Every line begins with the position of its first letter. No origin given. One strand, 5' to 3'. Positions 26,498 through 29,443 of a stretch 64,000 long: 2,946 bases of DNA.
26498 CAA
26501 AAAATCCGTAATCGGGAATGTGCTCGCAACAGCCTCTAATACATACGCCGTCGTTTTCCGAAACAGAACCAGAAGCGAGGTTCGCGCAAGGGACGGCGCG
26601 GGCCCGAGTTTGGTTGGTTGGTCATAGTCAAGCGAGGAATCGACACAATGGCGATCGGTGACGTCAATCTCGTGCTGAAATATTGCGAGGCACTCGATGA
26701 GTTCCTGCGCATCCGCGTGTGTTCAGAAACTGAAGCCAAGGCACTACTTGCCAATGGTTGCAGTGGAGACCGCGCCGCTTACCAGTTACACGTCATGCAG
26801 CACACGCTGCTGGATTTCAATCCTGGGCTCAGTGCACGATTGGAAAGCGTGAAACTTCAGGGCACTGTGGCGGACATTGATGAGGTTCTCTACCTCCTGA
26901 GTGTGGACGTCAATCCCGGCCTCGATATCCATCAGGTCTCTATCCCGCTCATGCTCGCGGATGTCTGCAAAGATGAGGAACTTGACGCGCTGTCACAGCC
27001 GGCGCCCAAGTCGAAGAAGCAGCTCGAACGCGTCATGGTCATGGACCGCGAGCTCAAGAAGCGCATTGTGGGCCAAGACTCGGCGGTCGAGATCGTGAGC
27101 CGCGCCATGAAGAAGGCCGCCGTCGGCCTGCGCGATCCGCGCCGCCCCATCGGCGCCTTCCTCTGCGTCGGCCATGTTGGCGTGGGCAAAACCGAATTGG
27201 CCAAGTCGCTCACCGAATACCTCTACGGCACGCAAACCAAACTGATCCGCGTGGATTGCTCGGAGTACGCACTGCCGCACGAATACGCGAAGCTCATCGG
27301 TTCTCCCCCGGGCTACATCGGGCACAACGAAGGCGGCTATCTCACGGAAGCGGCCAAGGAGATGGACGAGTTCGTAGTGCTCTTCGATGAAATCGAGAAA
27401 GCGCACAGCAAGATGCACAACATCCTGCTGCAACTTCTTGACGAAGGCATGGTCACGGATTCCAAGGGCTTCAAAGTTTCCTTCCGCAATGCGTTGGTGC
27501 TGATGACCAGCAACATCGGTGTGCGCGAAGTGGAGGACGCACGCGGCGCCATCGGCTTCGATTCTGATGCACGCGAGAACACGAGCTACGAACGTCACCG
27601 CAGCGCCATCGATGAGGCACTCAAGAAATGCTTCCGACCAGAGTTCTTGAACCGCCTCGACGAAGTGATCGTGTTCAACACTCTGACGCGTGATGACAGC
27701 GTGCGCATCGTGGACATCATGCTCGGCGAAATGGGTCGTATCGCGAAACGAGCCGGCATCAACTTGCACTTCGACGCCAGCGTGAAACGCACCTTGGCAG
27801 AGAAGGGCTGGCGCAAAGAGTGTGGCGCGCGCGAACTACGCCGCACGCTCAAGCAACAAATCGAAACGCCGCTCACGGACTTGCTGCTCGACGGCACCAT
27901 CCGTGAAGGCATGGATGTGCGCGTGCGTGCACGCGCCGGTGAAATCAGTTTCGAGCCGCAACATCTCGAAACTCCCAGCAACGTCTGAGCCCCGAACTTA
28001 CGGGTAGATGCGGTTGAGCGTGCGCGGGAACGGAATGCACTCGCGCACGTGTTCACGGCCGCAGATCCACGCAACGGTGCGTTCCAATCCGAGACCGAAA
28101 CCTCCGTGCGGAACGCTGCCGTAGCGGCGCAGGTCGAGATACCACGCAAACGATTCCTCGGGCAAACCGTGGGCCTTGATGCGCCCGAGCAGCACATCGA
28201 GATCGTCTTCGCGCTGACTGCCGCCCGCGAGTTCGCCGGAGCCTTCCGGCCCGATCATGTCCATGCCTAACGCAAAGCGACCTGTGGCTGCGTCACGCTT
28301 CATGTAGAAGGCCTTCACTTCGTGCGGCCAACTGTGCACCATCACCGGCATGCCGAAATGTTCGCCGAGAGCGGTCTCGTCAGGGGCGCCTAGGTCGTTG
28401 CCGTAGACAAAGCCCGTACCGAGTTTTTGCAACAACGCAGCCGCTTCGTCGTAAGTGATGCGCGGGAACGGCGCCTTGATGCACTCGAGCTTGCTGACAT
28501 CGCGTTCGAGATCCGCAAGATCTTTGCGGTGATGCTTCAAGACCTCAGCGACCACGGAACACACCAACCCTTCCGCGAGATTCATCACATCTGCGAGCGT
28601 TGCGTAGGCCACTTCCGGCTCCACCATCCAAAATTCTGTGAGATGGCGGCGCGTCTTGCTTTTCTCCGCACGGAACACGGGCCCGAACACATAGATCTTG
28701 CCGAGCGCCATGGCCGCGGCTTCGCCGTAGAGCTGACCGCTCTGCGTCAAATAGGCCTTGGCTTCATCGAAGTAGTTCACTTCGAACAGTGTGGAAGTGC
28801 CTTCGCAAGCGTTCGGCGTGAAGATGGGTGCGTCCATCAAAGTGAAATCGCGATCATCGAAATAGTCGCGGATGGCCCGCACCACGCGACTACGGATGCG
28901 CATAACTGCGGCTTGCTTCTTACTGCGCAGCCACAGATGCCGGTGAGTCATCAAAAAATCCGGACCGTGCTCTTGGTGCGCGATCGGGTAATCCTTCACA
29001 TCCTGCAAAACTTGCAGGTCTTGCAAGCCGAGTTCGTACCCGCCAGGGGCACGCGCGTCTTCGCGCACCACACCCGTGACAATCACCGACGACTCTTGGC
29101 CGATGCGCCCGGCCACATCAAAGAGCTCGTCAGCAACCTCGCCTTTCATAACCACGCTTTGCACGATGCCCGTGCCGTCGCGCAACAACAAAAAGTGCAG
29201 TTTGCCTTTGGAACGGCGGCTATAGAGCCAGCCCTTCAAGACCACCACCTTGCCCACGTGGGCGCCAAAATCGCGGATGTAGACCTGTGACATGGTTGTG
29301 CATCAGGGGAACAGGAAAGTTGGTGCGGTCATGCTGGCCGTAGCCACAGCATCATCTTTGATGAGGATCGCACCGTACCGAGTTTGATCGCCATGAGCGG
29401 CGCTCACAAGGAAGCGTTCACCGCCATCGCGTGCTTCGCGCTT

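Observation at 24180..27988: Orphan single-module ClpB-D2 AAA+ ATPase divergent from a Ser/Thr kinase coupled to a secreted TPR/HExxH protein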

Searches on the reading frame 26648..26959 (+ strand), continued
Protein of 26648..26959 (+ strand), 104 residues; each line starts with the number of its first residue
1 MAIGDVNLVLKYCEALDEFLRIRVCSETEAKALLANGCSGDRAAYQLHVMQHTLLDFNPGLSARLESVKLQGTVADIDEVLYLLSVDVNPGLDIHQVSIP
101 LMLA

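Call 66: fold_search(model_id=the predicted structure, library=viral)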
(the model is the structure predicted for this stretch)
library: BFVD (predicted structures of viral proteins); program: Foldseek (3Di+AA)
matches with E <= 10: 563; with E <= 0.001: 0
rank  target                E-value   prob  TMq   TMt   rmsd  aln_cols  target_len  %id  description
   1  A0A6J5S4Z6            3.1e-03  1.00  0.54  0.45   5.6       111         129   17  Uncharacterized protein [uncultured Caudovirales phage]
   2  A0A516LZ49            6.9e-03  1.00  0.54  0.51   5.1        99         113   13  (no name in the UniProt tables at hand)
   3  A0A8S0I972            1.5e-02  0.96  0.42  0.43   5.3        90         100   19  (no name in the UniProt tables at hand)
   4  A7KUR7                3.7e-02  0.96  0.49  0.27   7.8       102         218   15  (no name in the UniProt tables at hand)
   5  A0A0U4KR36            4.4e-02  0.97  0.52  0.32   6.3       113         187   13  Tail assembly chaperone [Arthrobacter phage Salgado]
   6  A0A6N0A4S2            4.7e-02  0.82  0.44  0.27   8.5       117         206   10  (no name in the UniProt tables at hand)
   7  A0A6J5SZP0            6.4e-02  0.89  0.48  0.46   6.0       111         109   16  Phage tail assembly chaperone protein, TAC [uncultured Caudovirales phage]
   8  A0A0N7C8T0            6.4e-02  0.75  0.47  0.31  10.7       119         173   18  (no name in the UniProt tables at hand)
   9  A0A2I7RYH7            9.3e-02  0.85  0.44  0.23   4.8        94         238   13  (no name in the UniProt tables at hand)
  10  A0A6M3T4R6            9.9e-02  0.75  0.42  0.33   4.7        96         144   12  (no name in the UniProt tables at hand)
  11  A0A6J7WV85            1.1e-01  0.82  0.49  0.40   7.0       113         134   11  Uncharacterized protein [uncultured Caudovirales phage]
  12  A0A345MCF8            1.2e-01  0.84  0.51  0.31   6.0       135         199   12  Tail assembly chaperone [Gordonia phage Teatealatte]
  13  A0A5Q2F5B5            1.2e-01  0.66  0.45  0.35  10.5       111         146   11  Tail assembly chaperone [Gordonia phage Sixama]
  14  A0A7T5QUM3            1.3e-01  0.44  0.38  0.33  13.1       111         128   16  (no name in the UniProt tables at hand)
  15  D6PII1                1.4e-01  0.72  0.43  0.28   6.2        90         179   16  (no name in the UniProt tables at hand)
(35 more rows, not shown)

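Call 78: search_dna_similar(query=P0235, collection=phages, mode=protein, max_evalue=1e-10, max_rows=25)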
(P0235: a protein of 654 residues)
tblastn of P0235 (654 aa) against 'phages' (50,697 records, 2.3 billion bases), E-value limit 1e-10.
Records with a match: 184; places in all: 186; records where one place covers at least 80% of the query: 0.
Best place of each record, by identity: <60% 184.
By first word of the organism name: Bacteriophage 44; Escherichia 33; Listeria 19; Klebsiella 11; Pseudomonas 11; Salmonella 10; Erwinia 8; Vibrio 7; Staphylococcus 6; Acinetobacter 6; and 11 more.
By host as written in the record: - 68; Listeria monocytogenes 19; Escherichia coli 10; Staphylococcus aureus 5; Klebsiella pneumoniae 5; Pseudomonas aeruginosa PAO1 5; Salmonella enterica subsp. enterica serovar Typhimurium 4; Enterococcus faecalis 3; and 46 more.
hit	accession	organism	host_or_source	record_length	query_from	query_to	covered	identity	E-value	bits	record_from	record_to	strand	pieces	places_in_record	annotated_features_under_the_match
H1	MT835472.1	Bacteriophage sp.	human fecal samples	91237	272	624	54%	41.4%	5e-68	248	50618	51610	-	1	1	record has no annotation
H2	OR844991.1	Staphylococcus phage SA 1306 Kay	Staphylococcus aureus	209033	305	630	50%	43.3%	7e-72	259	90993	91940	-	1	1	record has no annotation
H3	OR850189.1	Staphylococcus phage SA 1298 Kay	Staphylococcus aureus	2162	314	630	48%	44.2%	2e-74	258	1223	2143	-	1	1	record has no annotation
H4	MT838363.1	Bacteriophage sp.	human fecal samples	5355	272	624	54%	39.4%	1e-62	231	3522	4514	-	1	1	record has no annotation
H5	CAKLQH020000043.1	Acinetobacter phage MD-2021a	not known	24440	260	639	58%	36.1%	1e-59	223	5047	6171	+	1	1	clpA: ATP-dependent Clp protease ATP-binding subunit | ynfA: inner membrane protein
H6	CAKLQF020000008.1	Acinetobacter phage MD-2021a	not known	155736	260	639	58%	36.1%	1e-59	223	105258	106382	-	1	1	clpA: ATP-dependent Clp protease ATP-binding subunit | ynfA: inner membrane protein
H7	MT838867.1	Bacteriophage sp.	human fecal samples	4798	314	626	48%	43.8%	7e-69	249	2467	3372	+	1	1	record has no annotation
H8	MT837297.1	Bacteriophage sp.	human fecal samples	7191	279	628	54%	39.1%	8e-66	241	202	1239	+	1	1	record has no annotation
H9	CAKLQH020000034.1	Acinetobacter phage MD-2021a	not known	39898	275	627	54%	38.5%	6e-68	247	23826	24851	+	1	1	clpB: protein disaggregation chaperone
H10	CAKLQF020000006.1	Acinetobacter phage MD-2021a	not known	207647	275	627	54%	38.5%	6e-68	247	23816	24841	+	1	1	clpB: protein disaggregation chaperone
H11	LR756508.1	uncultured phage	metagenomic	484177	305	629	50%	41.5%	2e-72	261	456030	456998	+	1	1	record has no annotation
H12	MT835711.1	Bacteriophage sp.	human fecal samples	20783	315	627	48%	42.8%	5e-70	253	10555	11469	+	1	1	record has no annotation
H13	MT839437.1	Bacteriophage sp.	human fecal samples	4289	317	620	46%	43.8%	4e-70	253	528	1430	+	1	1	record has no annotation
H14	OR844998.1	Staphylococcus phage SA 1306 Kay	Staphylococcus aureus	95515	267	632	56%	35.8%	4e-65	239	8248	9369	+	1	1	record has no annotation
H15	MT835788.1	Bacteriophage sp.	human fecal samples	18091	305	629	50%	40.0%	5e-64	236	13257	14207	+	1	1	record has no annotation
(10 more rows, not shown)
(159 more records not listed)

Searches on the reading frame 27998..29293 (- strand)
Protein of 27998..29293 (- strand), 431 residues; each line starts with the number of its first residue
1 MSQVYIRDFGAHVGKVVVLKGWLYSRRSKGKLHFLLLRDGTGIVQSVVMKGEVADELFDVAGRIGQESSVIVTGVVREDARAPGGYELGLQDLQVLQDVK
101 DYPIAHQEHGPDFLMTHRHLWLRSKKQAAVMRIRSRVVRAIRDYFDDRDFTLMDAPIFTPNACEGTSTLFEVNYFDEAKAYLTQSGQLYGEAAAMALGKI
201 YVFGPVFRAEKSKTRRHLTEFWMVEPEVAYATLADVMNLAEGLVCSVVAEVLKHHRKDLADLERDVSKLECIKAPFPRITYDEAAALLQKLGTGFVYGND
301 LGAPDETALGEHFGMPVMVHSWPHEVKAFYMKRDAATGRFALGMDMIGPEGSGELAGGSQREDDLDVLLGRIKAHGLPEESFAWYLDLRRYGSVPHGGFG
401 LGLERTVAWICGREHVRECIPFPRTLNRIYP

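Call 3: search_protein_families(library=pfam, proteins=[window:27998-29293:-], max_evalue=0.01)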
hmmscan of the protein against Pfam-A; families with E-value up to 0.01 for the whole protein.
window:27998-29293:- (431 aa): 2 families
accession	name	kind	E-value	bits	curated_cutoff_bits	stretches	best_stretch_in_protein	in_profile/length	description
PF00152.25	tRNA-synt_2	-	1.4e-69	235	25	1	112-425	3-307/308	tRNA synthetases class II (D, K and N)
PF01336.31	tRNA_anti-codon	-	6.3e-14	52.1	27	1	17-96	1-75/75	OB-fold nucleic acid binding domain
